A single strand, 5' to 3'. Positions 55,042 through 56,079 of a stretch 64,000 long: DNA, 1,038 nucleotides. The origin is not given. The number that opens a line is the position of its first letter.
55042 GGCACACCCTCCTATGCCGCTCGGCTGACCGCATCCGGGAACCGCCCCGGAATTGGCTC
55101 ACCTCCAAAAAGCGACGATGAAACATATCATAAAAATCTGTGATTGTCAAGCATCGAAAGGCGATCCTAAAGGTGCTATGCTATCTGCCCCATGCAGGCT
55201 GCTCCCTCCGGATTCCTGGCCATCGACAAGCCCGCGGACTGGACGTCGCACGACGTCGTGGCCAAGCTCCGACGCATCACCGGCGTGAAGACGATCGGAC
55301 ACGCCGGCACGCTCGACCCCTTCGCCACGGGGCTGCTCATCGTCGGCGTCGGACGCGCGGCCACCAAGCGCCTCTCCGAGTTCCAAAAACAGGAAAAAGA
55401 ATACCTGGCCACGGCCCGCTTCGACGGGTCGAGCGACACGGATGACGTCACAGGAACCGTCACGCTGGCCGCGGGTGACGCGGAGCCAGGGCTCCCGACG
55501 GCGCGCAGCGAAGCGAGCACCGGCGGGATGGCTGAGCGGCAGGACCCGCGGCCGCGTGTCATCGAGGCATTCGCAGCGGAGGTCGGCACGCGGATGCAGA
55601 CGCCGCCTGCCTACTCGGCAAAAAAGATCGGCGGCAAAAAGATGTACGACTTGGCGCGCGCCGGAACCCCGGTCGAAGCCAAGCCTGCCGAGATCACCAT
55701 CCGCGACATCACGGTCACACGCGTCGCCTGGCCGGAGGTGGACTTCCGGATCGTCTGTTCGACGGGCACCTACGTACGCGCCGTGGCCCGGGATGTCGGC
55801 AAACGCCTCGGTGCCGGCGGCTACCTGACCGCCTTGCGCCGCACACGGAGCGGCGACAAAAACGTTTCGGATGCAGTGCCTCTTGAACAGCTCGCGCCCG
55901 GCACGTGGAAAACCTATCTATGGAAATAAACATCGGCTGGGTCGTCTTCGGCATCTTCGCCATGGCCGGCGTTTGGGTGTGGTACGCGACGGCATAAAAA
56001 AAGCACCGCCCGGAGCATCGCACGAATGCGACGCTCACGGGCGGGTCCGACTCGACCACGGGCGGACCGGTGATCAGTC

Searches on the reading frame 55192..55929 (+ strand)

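Call 5: search_protein_families(library=pfam, proteins=[window:55192-55929:+], max_evalue=0.01)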
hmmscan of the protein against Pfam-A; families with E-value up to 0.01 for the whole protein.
window:55192-55929:+ (245 aa): 3 families
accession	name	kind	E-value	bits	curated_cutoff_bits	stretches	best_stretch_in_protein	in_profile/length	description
PF01509.24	TruB_N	-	2.6e-40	138.6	27.3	2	122-195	76-149/149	TruB family pseudouridylate synthase (N terminal domain)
PF16198.10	TruB_C_2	-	5.2e-08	33.4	29.3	1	196-236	1-41/66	tRNA pseudouridylate synthase B C-terminal domain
PF00849.27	PseudoU_synth_2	-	0.00049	20.8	26.8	1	19-79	23-84/152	RNA pseudouridylate synthase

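Call 6: search_protein_families(library=ncbifam, proteins=[window:55192-55929:+], max_evalue=0.01)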
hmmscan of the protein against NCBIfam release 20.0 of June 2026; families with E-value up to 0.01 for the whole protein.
window:55192-55929:+ (245 aa): 4 families
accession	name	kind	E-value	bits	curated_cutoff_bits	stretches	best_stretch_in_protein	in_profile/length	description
TIGR00431.1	TruB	equivalog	1.3e-56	191.6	151.45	2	126-234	101-210/210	tRNA pseudouridine(55) synthase TruB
NF003280.0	PRK04270.1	equivalog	6.2e-31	107.3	242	2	6-90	31-114/323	RNA-guided pseudouridylation complex pseudouridine synthase subunit Cbf5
TIGR00425.1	CBF5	equivalog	5.6e-30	104.6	238.15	2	6-90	34-117/322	RNA-guided pseudouridylation complex pseudouridine synthase subunit Cbf5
TIGR00093.1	TIGR00093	subfamily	0.0068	16.2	109.3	0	16-75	12-72/161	pseudouridine synthase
